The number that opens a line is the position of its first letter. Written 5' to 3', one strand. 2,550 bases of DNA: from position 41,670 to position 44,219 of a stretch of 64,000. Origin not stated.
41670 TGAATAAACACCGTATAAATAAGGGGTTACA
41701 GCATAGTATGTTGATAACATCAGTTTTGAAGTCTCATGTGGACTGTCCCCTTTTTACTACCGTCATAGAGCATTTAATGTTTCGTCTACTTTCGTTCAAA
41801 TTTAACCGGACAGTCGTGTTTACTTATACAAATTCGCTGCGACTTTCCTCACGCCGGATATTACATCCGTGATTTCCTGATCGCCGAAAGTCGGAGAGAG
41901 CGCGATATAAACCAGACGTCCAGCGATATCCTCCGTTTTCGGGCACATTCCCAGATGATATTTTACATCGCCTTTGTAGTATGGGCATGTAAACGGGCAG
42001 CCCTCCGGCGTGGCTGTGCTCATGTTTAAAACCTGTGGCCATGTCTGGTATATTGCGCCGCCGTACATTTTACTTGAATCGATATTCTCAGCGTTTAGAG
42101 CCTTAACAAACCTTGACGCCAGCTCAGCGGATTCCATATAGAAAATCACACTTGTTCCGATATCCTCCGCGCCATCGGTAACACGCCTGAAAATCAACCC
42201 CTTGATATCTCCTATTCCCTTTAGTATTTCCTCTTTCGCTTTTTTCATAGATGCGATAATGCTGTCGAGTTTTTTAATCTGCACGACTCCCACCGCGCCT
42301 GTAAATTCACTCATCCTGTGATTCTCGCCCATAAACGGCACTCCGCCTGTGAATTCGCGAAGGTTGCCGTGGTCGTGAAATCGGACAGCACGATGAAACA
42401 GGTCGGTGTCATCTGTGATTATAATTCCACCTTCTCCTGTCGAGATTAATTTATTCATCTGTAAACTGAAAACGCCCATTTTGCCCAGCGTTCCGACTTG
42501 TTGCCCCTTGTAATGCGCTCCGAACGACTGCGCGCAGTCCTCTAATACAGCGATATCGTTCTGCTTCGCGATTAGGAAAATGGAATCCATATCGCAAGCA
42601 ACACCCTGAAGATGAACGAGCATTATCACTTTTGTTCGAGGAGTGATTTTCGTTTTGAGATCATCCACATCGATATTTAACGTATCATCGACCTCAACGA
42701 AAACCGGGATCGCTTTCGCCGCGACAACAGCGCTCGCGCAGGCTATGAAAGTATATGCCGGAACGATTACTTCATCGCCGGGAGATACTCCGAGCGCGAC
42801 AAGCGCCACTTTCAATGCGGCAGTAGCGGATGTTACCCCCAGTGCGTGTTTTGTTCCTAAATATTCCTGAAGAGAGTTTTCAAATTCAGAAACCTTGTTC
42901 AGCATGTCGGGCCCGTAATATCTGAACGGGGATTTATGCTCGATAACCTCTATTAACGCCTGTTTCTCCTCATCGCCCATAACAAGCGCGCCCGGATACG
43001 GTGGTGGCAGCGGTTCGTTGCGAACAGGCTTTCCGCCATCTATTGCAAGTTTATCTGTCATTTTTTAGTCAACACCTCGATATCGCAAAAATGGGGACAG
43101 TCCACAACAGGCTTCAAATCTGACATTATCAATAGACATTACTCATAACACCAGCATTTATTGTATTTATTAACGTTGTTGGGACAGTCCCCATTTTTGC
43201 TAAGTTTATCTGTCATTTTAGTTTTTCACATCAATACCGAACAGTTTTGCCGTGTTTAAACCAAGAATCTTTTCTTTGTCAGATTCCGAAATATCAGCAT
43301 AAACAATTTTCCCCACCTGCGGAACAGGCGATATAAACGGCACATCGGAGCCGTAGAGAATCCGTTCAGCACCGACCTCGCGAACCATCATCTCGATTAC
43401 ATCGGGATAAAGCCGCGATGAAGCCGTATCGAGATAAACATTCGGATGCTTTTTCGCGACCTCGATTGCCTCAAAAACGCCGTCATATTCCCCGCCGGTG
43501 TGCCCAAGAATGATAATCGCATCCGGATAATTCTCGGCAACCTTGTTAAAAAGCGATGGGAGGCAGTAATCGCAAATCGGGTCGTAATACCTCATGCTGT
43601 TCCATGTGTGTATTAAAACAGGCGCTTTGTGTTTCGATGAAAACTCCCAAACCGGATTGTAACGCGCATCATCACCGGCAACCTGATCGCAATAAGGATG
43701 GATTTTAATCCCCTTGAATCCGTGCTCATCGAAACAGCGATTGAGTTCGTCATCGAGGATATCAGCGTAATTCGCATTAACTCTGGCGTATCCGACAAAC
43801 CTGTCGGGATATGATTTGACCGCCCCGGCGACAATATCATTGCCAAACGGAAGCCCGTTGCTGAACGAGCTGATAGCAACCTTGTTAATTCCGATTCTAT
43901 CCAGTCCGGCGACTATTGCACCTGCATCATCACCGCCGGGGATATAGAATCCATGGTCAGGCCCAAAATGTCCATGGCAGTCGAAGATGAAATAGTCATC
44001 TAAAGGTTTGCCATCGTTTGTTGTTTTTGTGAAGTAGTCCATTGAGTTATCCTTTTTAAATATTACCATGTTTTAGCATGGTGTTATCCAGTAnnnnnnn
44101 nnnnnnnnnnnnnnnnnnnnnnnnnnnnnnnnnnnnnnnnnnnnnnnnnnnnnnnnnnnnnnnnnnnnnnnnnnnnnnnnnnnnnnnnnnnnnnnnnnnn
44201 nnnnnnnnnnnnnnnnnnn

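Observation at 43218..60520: Catabolic island of three heparinase II/III-like lyases plus a lactonase, dehydratase and hydrolase type sugar-acid pathway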

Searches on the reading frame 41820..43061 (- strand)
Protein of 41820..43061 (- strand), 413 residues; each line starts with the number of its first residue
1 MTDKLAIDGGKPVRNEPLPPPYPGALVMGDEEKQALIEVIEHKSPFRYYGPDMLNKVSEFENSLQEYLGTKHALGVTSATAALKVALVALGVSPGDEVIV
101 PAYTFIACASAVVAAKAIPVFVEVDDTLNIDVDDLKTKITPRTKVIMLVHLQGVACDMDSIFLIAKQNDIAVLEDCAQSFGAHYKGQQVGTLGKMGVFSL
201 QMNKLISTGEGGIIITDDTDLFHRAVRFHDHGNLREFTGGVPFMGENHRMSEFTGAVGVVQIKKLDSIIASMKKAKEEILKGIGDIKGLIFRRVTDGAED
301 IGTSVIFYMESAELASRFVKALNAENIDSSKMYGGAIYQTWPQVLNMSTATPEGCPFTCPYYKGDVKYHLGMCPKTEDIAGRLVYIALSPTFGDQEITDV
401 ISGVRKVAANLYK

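Call 5: search_protein_families(library=pfam, proteins=[window:41820-43061:-], max_evalue=0.01)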
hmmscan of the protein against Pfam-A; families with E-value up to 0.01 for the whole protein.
window:41820-43061:- (413 aa): 5 families
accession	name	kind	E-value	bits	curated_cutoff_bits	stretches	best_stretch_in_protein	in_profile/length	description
PF01041.23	DegT_DnrJ_EryC1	-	1.7e-85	287.8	19.8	1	55-404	24-359/360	DegT/DnrJ/EryC1/StrS aminotransferase family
PF00155.27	Aminotran_1_2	-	1.7e-08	34.5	19.7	1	57-148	44-152/361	Aminotransferase class I and II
PF00266.25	Aminotran_5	-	2e-08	34.1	21.5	1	57-181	45-181/371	Aminotransferase class-V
PF01212.27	Beta_elim_lyase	-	2.6e-07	30.7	27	1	56-294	33-276/288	Beta-eliminating lyase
PF01053.26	Cys_Met_Meta_PP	-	3.5e-05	23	27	1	56-175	53-173/381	Cys/Met metabolism PLP-dependent enzyme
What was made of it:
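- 41820..43061 (-): DegT/DnrJ/EryC1-family PLP aminotransferase. It is the last gene of the conserved core. Pfam PF01041, E 1.7e-85 (call 5).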

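Call 42: search_protein_families(library=ncbifam, proteins=[window:41820-43061:-], max_evalue=0.001)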
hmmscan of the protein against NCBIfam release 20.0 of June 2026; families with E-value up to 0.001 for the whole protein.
window:41820-43061:- (413 aa): 28 families (the best 25 are shown)
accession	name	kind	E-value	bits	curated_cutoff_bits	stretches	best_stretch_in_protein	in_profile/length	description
TIGR03588.1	PseC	equivalog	2.3e-56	191.4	423.5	1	55-274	30-267/380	UDP-4-amino-4,6-dideoxy-N-acetyl-beta-L-altrosamine transaminase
TIGR04181.1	NHT_00031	hypoth_equivalog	8.3e-56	189.4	420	1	56-332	31-325/359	LegC family aminotransferase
NF008687.0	PRK11706.1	equivalog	9.2e-54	182.6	375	1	60-331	36-318/375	dTDP-4-amino-4,6-dideoxygalactose transaminase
NF008658.2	PRK11658.1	equivalog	6.7e-49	166.5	631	1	28-273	12-261/379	UDP-4-amino-4-deoxy-L-arabinose aminotransferase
TIGR02379.1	ECA_wecE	subfamily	5.8e-46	157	434.85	1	61-236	37-214/376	dTDP-4-amino-4,6-dideoxy-D-glucose transaminase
TIGR04427.1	PLP_DesI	equivalog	2e-42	145.7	650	1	57-340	54-337/390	dTDP-4-dehydro-6-deoxyglucose aminotransferase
NF011936.0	PRK15407.1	equivalog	1.2e-39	136.3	423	1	58-232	68-251/440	lipopolysaccharide biosynthesis protein RfbH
NF005816.0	PRK07682.1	equivalog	1.8e-08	33.5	620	1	76-152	96-173/390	aminotransferase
NF005305.0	PRK06836.1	equivalog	2.8e-07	30.1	376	1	66-148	94-176/396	pyridoxal phosphate-dependent aminotransferase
NF005855.0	PRK07777.1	equivalog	4.4e-07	29.5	553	1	77-148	96-169/391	pyridoxal phosphate-dependent aminotransferase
NF002878.0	PRK03321.1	subfamily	5.7e-07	28.6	374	1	51-148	55-151/352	histidinol-phosphate transaminase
NF006488.0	PRK08912.1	equivalog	6.8e-07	28.5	498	1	76-150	92-167/387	aminotransferase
NF009079.0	PRK12414.1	subfamily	7.2e-07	28.5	481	1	71-150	91-170/384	methionine aminotransferase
TIGR01977.1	am_tr_V_EF2568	hypoth_equivalog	9.6e-07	28.1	377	1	56-218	45-215/376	cysteine desulfurase family protein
NF004621.0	PRK05957.1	equivalog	9.7e-07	27.8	498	1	72-149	90-167/389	pyridoxal phosphate-dependent aminotransferase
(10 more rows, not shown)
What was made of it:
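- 41820..43061 (-): The best NCBIfam hits (PseC, LegC, WecE) are all far below their cut-offs (call 42).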

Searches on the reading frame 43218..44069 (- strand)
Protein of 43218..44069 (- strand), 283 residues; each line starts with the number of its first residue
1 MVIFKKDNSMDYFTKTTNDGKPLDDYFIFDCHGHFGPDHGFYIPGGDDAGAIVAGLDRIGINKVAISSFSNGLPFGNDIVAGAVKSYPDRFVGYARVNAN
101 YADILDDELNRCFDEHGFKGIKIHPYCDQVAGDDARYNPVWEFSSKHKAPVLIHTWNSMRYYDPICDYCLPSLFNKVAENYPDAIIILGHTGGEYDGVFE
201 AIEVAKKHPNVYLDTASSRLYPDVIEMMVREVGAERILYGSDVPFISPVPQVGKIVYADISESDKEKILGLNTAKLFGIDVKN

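Call 4: search_protein_families(library=pfam, proteins=[window:43218-44069:-], max_evalue=0.01)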
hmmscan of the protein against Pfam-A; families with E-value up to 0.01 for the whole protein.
window:43218-44069:- (283 aa): 1 family
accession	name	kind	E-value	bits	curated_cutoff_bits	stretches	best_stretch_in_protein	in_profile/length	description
PF04909.20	Amidohydro_2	-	3e-33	116.2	26.4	1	30-279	2-289/289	Amidohydrolase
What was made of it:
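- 43218..44069 (-): Amidohydro_2 'AH2a', with its metal ligands intact (HGH, HTW, GHTGG, GSD). Pfam E 3e-33 (call 4).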

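Call 8: search_protein_families(library=ncbifam, proteins=[window:43218-44069:-], max_evalue=0.001)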
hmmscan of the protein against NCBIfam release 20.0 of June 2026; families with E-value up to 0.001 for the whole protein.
window:43218-44069:- (283 aa): 0 families

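Call 39: search_solved_structures(query=window:43218-44069:-, max_evalue=0.001)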
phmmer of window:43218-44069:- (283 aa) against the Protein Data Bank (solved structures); distinct sequences matched with E-value up to 0.001: 30.
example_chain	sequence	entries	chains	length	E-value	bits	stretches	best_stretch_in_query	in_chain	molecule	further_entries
3nur_A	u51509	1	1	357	1.3e-14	57.3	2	76-155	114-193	Amidohydrolase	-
4ofc_A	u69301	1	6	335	1.5e-10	43.9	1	76-181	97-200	2-amino-3-carboxymuconate-6-semialdehyde decarboxylase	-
2wm1_A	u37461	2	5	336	1.6e-10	43.8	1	76-181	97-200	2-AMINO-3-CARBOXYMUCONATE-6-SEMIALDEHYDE DECARBOXYLASE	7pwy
4ign_A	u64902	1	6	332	2.7e-10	43.1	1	76-181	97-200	2-amino-3-carboxymuconate-6-semialdehyde decarboxylase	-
4igm_A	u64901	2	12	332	2.7e-10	43.1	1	76-181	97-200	2-amino-3-carboxymuconate-6-semialdehyde decarboxylase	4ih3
3s4t_A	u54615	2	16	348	4.3e-10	42.4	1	54-159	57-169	Amidohydrolase 2 | Gamma-resorcylate decarboxylase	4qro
8yt2_A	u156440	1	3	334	1.4e-09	40.7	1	87-281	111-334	2-amino-3-carboxymuconate 6-semialdehyde decarboxylase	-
2dvt_A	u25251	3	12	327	3e-09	39.6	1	76-160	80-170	Thermophilic reversible gamma-resorcylate decarboxylase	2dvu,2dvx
6mgt_A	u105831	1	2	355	3.2e-09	39.6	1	84-281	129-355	2-amino-3-carboxymuconate 6-semialdehyde decarboxylase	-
3cjp_A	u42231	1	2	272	3.3e-09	39.5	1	82-278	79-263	Predicted amidohydrolase, dihydroorotase family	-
2hbv_A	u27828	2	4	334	3.8e-09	39.3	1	88-281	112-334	2-amino-3-carboxymuconate 6-semialdehyde decarboxylase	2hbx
4ifr_A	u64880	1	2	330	3.9e-09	39.3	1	86-279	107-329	2-amino-3-carboxymuconate 6-semialdehyde decarboxylase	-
4ifk_A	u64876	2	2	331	3.9e-09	39.2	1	86-279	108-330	2-amino-3-carboxymuconate 6-semialdehyde decarboxylase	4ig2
6mgs_A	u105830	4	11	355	4.8e-09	39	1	88-281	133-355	2-amino-3-carboxymuconate 6-semialdehyde decarboxylase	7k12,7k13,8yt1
7wmb_A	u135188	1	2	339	6.2e-09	38.6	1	77-154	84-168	Amidohydrolase 2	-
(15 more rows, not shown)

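Call 80: search_solved_structures(query=A5, max_evalue=0.01)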
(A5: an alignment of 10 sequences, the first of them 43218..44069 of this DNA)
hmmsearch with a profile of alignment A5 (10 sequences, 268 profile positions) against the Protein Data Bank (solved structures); distinct sequences matched with E-value up to 0.01: 44.
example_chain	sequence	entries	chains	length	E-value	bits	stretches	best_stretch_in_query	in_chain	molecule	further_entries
3nur_A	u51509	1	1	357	3.2e-20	75.7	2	56-140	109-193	Amidohydrolase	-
3s4t_A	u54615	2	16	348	4.6e-19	71.9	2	36-177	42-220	Amidohydrolase 2 | Gamma-resorcylate decarboxylase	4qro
2dvt_A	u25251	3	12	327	7.1e-17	64.7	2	36-177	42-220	Thermophilic reversible gamma-resorcylate decarboxylase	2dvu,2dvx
3cjp_A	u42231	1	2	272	1.1e-16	64.2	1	35-265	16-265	Predicted amidohydrolase, dihydroorotase family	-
3irs_A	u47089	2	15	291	6.8e-16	61.5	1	28-265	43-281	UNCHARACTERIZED PROTEIN BB4693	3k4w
4icm_A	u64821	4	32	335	8.7e-16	61.2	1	36-177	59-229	5-carboxyvanillate decarboxylase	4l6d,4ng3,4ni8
4ifr_A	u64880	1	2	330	6.9e-15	58.2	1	38-264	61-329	2-amino-3-carboxymuconate 6-semialdehyde decarboxylase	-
4ifk_A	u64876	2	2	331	7e-15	58.2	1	38-264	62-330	2-amino-3-carboxymuconate 6-semialdehyde decarboxylase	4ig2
8yt2_A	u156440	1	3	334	1e-14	57.7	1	38-265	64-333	2-amino-3-carboxymuconate 6-semialdehyde decarboxylase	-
6mgt_A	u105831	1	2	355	2.1e-14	56.6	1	38-265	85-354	2-amino-3-carboxymuconate 6-semialdehyde decarboxylase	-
2hbv_A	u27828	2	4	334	2.5e-14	56.4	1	38-265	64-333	2-amino-3-carboxymuconate 6-semialdehyde decarboxylase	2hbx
4inf_A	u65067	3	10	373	2.5e-14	56.4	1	37-143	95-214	METAL-DEPENDENT HYDROLASE | 5-Carboxyvanillate Decarboxylase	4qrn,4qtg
6mgs_A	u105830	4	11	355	3.1e-14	56.1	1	38-265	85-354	2-amino-3-carboxymuconate 6-semialdehyde decarboxylase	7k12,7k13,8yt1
4ifk_B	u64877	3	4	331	3.5e-14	55.9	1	38-264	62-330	2-amino-3-carboxymuconate 6-semialdehyde decarboxylase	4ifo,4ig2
4ofc_A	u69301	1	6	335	5e-14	55.4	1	40-179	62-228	2-amino-3-carboxymuconate-6-semialdehyde decarboxylase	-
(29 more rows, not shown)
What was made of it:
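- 43218..44069 (-): The best PDB hits are 3nur and the ACMS and gamma-resorcylate decarboxylases (calls 39, 80).
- The Amidohydro_2 profile ranks decarboxylases and LigJ hydratase (call 80).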
